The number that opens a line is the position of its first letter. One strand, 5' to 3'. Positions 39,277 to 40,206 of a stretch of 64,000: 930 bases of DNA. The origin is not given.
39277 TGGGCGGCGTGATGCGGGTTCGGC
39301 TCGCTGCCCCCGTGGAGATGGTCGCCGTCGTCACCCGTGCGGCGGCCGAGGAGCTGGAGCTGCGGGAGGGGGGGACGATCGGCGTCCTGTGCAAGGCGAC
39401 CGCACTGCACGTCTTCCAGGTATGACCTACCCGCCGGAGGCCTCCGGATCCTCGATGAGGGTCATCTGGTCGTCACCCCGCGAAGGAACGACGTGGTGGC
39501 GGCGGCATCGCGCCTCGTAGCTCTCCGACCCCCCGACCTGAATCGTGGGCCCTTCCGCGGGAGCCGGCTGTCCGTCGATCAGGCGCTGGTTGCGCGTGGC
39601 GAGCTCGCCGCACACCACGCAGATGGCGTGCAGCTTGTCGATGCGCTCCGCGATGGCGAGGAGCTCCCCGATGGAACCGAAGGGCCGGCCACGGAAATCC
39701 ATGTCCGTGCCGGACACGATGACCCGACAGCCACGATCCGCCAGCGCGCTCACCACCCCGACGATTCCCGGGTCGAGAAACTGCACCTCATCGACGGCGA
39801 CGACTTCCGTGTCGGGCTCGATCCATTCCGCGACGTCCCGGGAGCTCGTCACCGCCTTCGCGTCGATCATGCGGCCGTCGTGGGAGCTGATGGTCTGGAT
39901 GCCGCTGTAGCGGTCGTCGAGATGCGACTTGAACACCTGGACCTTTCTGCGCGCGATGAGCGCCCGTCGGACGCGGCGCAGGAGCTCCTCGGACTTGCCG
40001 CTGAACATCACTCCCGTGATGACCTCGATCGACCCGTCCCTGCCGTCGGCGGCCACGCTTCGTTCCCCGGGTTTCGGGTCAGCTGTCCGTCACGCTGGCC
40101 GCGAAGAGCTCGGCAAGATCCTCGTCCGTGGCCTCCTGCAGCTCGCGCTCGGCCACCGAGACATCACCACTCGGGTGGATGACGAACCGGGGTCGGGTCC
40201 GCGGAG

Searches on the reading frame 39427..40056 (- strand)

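Call 3: search_protein_families(library=pfam, proteins=[window:39427-40056:-], max_evalue=0.01)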
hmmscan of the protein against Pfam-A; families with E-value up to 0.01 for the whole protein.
window:39427-40056:- (209 aa): 1 family
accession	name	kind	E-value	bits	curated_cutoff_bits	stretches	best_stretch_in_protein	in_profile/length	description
PF00265.24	TK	-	2e-49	168.3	20.6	1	8-188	1-176/176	Thymidine kinase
